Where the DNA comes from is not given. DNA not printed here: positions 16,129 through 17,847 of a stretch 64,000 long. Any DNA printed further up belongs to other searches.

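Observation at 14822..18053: Putative envelope selenoredox operon: Sec-redoxin exported protein, then a TPR/beta-barrel outer-membrane-like protein, then a small lipoprotein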

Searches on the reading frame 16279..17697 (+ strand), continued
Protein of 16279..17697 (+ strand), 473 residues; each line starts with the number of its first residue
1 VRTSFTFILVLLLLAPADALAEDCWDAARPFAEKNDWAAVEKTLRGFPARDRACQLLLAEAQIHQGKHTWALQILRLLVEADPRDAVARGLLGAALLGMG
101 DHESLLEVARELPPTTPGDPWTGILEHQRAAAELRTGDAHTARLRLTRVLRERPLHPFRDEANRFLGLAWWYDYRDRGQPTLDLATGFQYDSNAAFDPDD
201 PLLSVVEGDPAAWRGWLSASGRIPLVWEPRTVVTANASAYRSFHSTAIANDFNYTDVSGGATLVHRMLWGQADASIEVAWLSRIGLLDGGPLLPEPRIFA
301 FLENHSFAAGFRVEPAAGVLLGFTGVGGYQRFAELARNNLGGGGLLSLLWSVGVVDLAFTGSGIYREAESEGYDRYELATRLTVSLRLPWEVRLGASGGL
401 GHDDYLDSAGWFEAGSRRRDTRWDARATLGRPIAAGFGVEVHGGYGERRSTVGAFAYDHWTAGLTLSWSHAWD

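Call 33: find_related_loci(query=A1, collection=genome_contigs, flank=6000)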
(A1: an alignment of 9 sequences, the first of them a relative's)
Query A1 (473 aa) in genome_contigs; peptide patterns used: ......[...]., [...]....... (x = any residue, [..] = any of these).
47 stretches matched a pattern; 1 encode a relative of the query (tblastn E <= 1e-3); 1 distinct loci.
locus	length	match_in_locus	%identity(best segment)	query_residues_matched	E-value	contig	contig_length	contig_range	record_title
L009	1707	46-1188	80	93-473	0e+0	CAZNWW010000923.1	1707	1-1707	MAG TPA_asm: uncultured Myxococcales bacterium isolate SRP308112_co1_178 genome assembly, contig: NODE_159153_length_170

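Call 56: search_protein_families(library=pfam, max_evalue=0.01, alignment_id=A4)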
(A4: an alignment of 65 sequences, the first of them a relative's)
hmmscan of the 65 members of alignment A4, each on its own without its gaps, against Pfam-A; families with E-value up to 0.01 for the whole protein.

A. member 1, P0001 (473 aa): 4 families
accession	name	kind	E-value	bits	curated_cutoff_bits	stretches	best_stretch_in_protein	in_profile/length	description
PF14559.12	TPR_19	-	2.1e-05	25.2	25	1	41-93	15-66/68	Tetratricopeptide repeat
PF13432.12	TPR_16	-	0.0012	19.7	32.7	0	39-86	19-65/65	Tetratricopeptide repeat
PF14863.12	Alkyl_sulf_dimr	-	0.0027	18.5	26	1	59-103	76-120/139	Alkyl sulfatase dimerisation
PF13428.12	TPR_14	-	0.0097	17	23.5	0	53-94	2-43/44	Tetratricopeptide repeat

B. families by the number of members that match (of 65 scanned): 44 families (the first 25 are shown)
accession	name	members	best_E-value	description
PF14559.12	TPR_19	54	4.9e-16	Tetratricopeptide repeat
PF13432.12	TPR_16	47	5.8e-20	Tetratricopeptide repeat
PF07719.23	TPR_2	44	6e-19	Tetratricopeptide repeat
PF13428.12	TPR_14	44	7e-14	Tetratricopeptide repeat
PF00515.34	TPR_1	30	1.5e-10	Tetratricopeptide repeat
PF13174.12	TPR_6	30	7.9e-10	Tetratricopeptide repeat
PF12895.13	ANAPC3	27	4e-14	Anaphase-promoting complex, cyclosome, subunit 3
PF13424.12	TPR_12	27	1.7e-11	Tetratricopeptide repeat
PF13414.12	TPR_11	25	6.1e-14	TPR repeat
PF13371.12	TPR_9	21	2.1e-12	Tetratricopeptide repeat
PF23914.1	TPR_CcmH_CycH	21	3.9e-11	Cytochrome c-type biogenesis protein H TPR domain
PF13181.12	TPR_8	20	2.1e-09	Tetratricopeptide repeat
PF13431.12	TPR_17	20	3.3e-08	Tetratricopeptide repeat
PF24575.1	TPR_Slam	15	8.2e-10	Surface lipoprotein assembly modifier, N-terminal TPR repeats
PF14561.12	TPR_20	13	2.7e-10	Tetratricopeptide repeat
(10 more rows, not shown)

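Call 74: find_related_loci(query=A6, collection=metagenome_contigs, flank=4000)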
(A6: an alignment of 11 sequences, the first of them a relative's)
Query A6 (473 aa) in metagenome_contigs; peptide patterns used: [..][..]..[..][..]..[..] (x = any residue, [..] = any of these).
227 stretches matched a pattern; 6 encode a relative of the query (tblastn E <= 1e-3); 6 distinct loci.
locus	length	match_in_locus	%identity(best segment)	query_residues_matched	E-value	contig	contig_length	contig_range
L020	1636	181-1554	63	16-473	0e+0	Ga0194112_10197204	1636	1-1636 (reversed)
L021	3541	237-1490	30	54-470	2e-33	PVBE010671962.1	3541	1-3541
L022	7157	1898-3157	31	54-470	4e-33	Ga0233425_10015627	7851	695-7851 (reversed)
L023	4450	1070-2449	31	18-470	2e-32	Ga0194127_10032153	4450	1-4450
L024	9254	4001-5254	29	54-470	7e-32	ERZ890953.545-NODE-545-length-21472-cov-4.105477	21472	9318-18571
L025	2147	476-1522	29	124-468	5e-29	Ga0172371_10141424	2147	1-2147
